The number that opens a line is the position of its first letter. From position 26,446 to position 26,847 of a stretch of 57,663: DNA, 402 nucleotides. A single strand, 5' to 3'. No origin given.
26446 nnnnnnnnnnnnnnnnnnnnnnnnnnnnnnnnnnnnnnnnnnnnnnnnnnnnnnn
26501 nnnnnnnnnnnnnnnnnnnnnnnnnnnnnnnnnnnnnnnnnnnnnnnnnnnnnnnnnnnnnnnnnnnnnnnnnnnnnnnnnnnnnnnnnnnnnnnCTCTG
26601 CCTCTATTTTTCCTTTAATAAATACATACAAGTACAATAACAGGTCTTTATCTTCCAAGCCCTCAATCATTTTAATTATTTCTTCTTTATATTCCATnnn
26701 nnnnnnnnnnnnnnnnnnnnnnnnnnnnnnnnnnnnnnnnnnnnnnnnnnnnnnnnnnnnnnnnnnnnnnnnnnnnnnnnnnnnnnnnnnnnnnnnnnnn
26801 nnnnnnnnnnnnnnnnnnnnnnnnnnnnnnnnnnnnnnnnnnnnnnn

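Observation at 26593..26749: Canonical promoter with an embedded LexA box driving only a 34-aa ORF beside the repressor operon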

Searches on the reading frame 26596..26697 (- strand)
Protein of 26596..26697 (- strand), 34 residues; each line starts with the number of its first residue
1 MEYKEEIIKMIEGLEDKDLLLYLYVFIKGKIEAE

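Call 39: search_protein_representatives(alignment_id=A1)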
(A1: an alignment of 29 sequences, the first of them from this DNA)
Query: 29 sequences, 41 profile positions. Proteins with E-value up to 0.001 (for the whole library): 35; up to 1e-10: 2; up to 1e-30: 0. The best 35 are listed.
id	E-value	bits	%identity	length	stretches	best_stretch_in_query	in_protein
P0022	3.5e-18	80.9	-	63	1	8-41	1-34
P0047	6.1e-18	80.2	-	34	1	8-41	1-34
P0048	4.7e-07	45.3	-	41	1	10-41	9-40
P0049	5.0e-07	45.2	-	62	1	6-41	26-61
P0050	1.0e-06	44.2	-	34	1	8-36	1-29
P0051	1.2e-06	44.1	-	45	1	9-38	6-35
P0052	2.4e-06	43.1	-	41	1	10-40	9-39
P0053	3.2e-06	42.6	-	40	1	8-38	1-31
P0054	3.5e-06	42.5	-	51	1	4-41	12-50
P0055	5.9e-06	41.8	-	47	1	11-38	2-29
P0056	1.1e-05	41.0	-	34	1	8-41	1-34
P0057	1.8e-05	40.3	-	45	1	8-41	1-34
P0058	4.4e-05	39.0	-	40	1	10-40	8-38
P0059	5.2e-05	38.8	-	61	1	10-39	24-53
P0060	5.7e-05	38.6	-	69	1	9-38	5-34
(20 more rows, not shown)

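Call 45: find_homologous_proteins(query=A5, max_evalue=0.1)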
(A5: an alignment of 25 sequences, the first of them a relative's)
Query A5 (25 sequences) (45 aa, profile of the alignment): 324 proteins with E <= 0.1 among 902 candidates; the best 120 are listed.
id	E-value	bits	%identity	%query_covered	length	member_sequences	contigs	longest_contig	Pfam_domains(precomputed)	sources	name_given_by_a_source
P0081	5.3e-21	91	54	58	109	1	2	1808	-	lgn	-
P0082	1.8e-16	77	54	58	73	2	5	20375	-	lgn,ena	-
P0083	3.5e-15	73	54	58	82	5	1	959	-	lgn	-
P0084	1.1e-14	71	54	58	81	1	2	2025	-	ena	-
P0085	1.8e-14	71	43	82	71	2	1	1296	-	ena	-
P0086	5.9e-14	69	54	58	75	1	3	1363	-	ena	-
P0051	6.0e-14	69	100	100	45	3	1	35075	-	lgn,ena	-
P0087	1.9e-13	67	43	67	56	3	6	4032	-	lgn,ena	-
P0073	2.0e-13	67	44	60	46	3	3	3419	-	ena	-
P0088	2.2e-13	67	48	60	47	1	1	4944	-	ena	-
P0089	4.4e-13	66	54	58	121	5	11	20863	-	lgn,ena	-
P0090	5.1e-13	66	50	71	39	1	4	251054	-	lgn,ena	-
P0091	8.1e-13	65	44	60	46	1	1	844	-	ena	-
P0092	1.2e-12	65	52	60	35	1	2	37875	-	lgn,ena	-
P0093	1.7e-12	64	55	64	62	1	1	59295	-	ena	-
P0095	1.9e-12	64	56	60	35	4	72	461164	-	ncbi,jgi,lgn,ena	jgi:hypothetical protein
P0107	8.9e-12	62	55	69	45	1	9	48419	-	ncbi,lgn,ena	-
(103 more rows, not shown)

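Call 47: find_encoding_contigs(protein=P0095, flank=3500, max_places=6)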
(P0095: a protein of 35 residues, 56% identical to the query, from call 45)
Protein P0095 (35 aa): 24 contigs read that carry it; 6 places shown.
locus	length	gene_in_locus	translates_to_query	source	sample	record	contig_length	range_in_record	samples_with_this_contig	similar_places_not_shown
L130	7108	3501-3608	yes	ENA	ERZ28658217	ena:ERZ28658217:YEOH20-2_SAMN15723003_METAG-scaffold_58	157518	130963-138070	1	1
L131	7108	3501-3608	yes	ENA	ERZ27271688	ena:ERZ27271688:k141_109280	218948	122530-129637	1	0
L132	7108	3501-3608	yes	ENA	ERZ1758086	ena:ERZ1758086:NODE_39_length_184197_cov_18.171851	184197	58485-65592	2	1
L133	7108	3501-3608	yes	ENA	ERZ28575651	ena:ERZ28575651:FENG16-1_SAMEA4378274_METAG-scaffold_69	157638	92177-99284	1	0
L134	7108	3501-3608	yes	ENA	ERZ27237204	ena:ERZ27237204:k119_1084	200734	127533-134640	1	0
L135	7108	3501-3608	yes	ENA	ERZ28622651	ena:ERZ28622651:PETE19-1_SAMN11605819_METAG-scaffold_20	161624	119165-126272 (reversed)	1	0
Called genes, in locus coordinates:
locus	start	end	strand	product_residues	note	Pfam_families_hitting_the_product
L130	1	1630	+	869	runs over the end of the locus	PF13884:Peptidase_S74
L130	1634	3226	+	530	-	-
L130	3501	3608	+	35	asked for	-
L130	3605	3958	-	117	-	PF01381:HTH_3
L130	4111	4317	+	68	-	PF05339:DUF739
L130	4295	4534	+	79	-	-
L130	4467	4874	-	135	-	-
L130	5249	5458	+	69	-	PF07022:Phage_CI_repr (weak), PF12844:HTH_19, PF01381:HTH_3, PF13443:HTH_26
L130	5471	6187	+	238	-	PF02498:Bro-N, PF10552:ORF6C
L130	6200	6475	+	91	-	-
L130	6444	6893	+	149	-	-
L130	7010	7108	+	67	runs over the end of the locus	PF21847:DUF6906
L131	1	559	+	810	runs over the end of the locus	-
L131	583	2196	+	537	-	-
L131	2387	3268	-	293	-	PF11611:DUF4352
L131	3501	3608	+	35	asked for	-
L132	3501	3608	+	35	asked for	-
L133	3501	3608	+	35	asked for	-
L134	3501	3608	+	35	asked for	-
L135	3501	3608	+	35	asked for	-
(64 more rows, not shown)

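Call 48: find_encoding_contigs(protein=P0051, flank=3500, max_places=3)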
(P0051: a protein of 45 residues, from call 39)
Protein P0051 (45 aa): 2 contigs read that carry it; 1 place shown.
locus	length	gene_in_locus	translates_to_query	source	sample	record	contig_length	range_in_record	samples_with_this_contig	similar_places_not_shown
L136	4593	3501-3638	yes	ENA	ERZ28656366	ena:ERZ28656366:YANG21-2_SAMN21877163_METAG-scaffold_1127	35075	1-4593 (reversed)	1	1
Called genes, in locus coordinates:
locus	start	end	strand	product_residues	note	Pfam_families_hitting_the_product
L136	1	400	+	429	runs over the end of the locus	PF09479:Flg_new (faint)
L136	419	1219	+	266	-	-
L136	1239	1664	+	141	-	PF06541:ABC_trans_CmpB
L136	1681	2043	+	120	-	-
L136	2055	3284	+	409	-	PF01832:Glucosaminidase, PF01520:Amidase_3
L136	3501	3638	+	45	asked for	-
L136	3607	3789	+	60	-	-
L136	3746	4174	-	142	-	-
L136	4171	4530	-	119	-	-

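Call 84: predict_structure(alignment_id=A7)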
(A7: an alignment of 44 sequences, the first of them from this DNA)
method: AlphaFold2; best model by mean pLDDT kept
length: 34 residues; sequences in the alignment: 44
mean_pLDDT: 95.3   pTM: 0.59
mean pLDDT of the five models: 95.3, 95.1, 92.8, 91.7, 86.7
residues with pLDDT >= 90: 32; 70-90: 2; 50-70: 0; < 50: 0
segments of 3 or more residues with pLDDT < 50: none
pLDDT, mean of each block of 10 residues (from residue 1): 93 97 97 92
secondary structure, 60 per line:
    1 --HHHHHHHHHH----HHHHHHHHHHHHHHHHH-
elements in order: H3-12 H17-33

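Call 85: search_solved_structures(query=A7, max_evalue=10, show_alignments=3)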
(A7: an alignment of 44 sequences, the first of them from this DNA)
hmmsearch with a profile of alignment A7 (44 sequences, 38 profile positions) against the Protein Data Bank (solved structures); distinct sequences matched with E-value up to 10: 2.
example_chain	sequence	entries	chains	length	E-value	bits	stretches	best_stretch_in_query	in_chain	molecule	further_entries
1z7m_E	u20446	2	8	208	0.026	17.2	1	7-22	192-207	ATP phosphoribosyltransferase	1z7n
6u8y_A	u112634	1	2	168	0.72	12.5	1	24-34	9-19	Monovalent cation/H+ antiporter subunit E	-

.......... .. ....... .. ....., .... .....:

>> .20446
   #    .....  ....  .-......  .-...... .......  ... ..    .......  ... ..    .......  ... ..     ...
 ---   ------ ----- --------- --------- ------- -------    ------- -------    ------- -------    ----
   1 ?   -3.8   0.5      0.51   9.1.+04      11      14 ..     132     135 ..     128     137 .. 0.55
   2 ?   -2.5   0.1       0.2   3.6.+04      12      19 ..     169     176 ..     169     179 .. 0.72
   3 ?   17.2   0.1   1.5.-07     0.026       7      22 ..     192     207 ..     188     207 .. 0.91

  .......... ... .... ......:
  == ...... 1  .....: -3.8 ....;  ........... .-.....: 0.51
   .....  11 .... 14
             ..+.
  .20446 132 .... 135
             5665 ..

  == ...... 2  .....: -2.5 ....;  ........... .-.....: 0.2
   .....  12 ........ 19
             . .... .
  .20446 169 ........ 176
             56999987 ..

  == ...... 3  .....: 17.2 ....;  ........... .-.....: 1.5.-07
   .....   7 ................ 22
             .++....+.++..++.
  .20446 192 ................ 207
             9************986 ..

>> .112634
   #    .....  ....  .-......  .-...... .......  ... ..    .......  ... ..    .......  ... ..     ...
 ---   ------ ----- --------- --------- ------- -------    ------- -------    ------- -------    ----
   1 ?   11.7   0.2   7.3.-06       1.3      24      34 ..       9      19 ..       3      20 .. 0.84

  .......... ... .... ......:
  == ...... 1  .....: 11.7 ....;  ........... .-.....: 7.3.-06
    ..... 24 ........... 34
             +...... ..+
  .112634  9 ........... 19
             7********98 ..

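Call 90: fold_search(model_id=the predicted structure, library=pdb)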
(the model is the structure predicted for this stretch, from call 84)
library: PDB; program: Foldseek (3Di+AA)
matches with E <= 10: 1; with E <= 0.001: 0
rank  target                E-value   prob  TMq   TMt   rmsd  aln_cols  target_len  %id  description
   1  6hq2_B                9.0e+00  0.07  0.57  0.21   1.4        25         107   24  Structure of EAL Enzyme Bd1971 - apo form (released 2019-07-31)

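Call 94: search_protein_families(library=ncbifam, max_evalue=1, proteins=[window:26596-26697:-, P0095, P0051, P0107])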
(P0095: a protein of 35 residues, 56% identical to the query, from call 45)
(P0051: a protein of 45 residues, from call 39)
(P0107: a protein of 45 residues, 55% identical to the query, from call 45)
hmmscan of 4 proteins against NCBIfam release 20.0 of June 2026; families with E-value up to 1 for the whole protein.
seq(34 aa): 0 families

P0095 (35 aa): 0 families

P0051 (45 aa): 0 families

P0107 (45 aa): 1 family
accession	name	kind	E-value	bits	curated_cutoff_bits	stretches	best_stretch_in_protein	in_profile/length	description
NF011186.0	PRK14592.1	equivalog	0.063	13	190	1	5-34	88-117/171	16S rRNA-processing protein RimM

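Call 95: search_protein_families(library=pfam, max_evalue=1, alignment_id=A7)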
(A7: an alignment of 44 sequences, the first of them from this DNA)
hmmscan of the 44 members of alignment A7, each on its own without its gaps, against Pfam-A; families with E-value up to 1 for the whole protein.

A. member 1, seq(34 aa): 0 families

B. families by the number of members that match (of 44 scanned): 16 families
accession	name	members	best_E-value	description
PF14733.11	ACDC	7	0.041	AP2-coincident C-terminal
PF18801.6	RapH_N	3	0.05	response regulator aspartate phosphatase H, N terminal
PF04275.20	P-mevalo_kinase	2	0.047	Phosphomevalonate kinase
PF07395.17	Mig-14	2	0.092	Mig-14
PF03489.22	SapB_2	2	0.22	Saposin-like type B, region 2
PF04844.18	Ovate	1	0.05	Transcriptional repressor, ovate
PF02346.21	Vac_Fusion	1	0.066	Chordopoxvirus multifunctional envelope protein A27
PF22708.2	S1CSD-TOTE-1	1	0.07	S1/CSD-like domain 1 of the TOTE conflict systems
PF25200.1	DUF7833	1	0.084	Family of unknown function (DUF7833)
PF12081.13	GldM_1st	1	0.087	GldM N-terminal domain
PF24951.3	LisH_PAC1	1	0.098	PAC1 LisH domain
PF16420.10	ATG7_N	1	0.12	Ubiquitin-like modifier-activating enzyme ATG7 N-terminus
PF04428.19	Choline_kin_N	1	0.12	Choline kinase N terminus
PF16320.10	Ribosomal_L12_N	1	0.13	Ribosomal protein L7/L12 dimerisation domain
PF17393.7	DUF5402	1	0.15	Family of unknown function (DUF5402)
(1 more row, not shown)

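Call 96: search_protein_families(library=phrogs, max_evalue=0.01, alignment_id=A7)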
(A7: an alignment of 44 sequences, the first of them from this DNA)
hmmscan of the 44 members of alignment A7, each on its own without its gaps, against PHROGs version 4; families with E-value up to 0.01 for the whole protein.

A. member 1, seq(34 aa): 0 families

B. families by the number of members that match (of 44 scanned): 2 families
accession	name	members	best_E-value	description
phrog_19640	-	2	0.00063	-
phrog_12176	-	1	0.0042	ABC transporter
